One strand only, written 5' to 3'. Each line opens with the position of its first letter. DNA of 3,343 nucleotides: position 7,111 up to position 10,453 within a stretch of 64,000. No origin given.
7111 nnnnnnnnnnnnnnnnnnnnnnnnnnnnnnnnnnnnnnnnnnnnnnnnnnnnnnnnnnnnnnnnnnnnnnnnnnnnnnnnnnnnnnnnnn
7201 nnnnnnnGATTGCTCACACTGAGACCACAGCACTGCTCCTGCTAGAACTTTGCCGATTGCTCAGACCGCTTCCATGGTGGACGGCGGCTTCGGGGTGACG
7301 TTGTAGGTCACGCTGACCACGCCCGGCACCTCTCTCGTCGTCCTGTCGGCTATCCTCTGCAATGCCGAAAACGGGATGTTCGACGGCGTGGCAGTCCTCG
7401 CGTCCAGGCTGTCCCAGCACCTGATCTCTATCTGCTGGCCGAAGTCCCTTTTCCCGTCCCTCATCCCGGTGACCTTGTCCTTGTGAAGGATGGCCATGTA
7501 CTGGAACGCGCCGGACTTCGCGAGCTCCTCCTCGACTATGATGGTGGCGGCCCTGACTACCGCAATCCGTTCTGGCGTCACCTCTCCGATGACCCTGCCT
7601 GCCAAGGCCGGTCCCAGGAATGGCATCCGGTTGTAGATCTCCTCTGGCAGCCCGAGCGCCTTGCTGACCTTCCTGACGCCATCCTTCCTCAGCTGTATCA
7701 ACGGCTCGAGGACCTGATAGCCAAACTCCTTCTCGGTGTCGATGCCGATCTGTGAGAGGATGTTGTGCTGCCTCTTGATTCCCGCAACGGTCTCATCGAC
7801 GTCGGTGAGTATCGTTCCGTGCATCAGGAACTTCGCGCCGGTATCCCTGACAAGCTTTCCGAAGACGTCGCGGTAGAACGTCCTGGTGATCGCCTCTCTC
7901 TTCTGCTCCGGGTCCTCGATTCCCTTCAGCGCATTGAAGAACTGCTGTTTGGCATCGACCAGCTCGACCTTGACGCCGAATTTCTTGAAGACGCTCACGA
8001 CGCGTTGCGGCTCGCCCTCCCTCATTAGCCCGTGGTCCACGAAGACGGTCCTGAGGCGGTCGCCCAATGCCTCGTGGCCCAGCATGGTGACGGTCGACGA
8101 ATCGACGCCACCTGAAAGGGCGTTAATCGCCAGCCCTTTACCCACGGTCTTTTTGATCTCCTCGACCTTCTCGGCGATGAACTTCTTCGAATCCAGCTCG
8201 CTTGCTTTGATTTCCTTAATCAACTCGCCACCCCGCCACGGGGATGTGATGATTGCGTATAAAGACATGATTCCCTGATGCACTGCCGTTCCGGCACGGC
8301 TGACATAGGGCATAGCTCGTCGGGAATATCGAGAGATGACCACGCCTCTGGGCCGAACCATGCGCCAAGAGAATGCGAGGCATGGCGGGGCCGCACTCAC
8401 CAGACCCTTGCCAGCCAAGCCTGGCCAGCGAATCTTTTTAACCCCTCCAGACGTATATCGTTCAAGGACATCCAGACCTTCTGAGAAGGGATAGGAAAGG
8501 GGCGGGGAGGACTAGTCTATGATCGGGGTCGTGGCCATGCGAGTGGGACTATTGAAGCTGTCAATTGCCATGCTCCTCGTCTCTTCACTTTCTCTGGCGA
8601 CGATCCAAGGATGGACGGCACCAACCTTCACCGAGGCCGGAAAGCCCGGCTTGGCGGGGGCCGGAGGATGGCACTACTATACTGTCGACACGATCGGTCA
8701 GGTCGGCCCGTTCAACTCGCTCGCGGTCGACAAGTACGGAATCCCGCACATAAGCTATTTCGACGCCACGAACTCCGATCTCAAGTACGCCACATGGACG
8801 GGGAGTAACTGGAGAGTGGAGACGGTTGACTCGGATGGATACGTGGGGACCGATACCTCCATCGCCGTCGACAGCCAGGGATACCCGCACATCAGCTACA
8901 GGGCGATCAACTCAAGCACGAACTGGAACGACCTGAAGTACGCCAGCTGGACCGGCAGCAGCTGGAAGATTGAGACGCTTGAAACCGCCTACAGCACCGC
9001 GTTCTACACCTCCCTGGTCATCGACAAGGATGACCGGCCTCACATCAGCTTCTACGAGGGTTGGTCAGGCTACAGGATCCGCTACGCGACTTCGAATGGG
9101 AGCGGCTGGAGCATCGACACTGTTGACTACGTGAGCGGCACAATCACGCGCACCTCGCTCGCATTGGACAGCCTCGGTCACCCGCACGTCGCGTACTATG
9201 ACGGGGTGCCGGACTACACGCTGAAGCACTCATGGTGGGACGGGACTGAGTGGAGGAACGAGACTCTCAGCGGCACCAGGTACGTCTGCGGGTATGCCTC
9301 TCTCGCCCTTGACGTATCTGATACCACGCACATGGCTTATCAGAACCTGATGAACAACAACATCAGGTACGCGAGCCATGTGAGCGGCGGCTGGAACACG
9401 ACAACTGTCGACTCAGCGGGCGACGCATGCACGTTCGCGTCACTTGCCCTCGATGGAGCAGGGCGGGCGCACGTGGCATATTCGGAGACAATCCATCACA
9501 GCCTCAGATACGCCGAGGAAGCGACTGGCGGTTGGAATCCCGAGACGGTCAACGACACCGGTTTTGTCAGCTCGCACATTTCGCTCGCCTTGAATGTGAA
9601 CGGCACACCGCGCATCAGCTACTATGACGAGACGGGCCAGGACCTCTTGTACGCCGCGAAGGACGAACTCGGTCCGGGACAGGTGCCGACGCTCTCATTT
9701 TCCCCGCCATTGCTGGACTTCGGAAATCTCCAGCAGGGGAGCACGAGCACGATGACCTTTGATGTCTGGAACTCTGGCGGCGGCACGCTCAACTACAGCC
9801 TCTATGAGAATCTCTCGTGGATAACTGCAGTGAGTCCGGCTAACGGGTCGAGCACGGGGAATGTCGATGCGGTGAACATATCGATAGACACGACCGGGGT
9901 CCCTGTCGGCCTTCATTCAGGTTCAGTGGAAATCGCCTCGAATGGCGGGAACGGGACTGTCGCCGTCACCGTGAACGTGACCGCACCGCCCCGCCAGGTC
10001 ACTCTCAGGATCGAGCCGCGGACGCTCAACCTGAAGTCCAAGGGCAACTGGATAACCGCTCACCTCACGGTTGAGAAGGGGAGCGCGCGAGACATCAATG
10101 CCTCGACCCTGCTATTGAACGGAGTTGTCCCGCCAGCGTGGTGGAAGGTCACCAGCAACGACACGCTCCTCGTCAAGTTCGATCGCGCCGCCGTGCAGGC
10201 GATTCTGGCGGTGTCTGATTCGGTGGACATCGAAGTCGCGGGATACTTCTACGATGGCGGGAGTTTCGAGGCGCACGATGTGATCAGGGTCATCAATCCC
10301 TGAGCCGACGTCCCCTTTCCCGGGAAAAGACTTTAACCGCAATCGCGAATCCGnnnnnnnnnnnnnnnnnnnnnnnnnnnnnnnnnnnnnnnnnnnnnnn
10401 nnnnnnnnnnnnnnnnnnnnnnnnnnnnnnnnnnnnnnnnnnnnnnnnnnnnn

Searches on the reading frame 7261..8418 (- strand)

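Call 57: search_protein_families(library=pfam, proteins=[window:7261-8418:-], max_evalue=0.00001)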
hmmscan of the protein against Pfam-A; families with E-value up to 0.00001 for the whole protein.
window:7261-8418:- (385 aa): 3 families
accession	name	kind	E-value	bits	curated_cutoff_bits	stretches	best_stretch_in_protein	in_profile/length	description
PF00958.27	GMP_synt_C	-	4.2e-19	68.8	27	1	302-383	10-91/92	GMP synthase C terminal domain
PF02540.23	NAD_synthase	-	2.4e-10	40.4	21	1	78-161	6-86/242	NAD synthase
PF01171.26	ATP_bind_3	-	3.1e-07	30.7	27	1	100-254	5-158/182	PP-loop family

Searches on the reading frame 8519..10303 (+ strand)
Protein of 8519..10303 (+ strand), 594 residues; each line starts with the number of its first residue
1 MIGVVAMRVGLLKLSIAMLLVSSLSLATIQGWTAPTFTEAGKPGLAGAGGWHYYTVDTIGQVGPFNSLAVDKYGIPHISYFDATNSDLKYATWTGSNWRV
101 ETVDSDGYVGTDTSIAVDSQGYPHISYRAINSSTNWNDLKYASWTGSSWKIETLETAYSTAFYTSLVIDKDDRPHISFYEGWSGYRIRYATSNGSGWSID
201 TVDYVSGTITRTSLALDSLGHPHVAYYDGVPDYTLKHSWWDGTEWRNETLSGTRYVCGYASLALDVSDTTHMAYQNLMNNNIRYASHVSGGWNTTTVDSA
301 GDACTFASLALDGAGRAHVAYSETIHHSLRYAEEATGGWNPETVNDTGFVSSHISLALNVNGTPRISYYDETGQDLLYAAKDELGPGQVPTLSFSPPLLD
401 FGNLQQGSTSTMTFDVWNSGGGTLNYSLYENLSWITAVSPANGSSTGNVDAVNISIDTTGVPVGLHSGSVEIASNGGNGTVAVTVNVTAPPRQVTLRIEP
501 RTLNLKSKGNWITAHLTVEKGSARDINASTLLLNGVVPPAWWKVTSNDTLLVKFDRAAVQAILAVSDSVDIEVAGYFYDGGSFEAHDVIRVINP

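Call 57: search_protein_families(library=pfam, proteins=[window:8519-10303:+], max_evalue=0.00001)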
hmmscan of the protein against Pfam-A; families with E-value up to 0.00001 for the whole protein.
window:8519-10303:+ (594 aa): 2 families
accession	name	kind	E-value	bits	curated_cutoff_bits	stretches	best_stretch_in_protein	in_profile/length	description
PF15892.11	BNR_4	-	1.1e-08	35.3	27.3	0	112-155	227-270/272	BNR repeat-containing family member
PF22544.2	HYDIN_VesB_CFA65-like_Ig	-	2.4e-06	28.1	25.5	1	390-485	1-97/100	HYDIN/CFA65/VesB-like, Ig-like domain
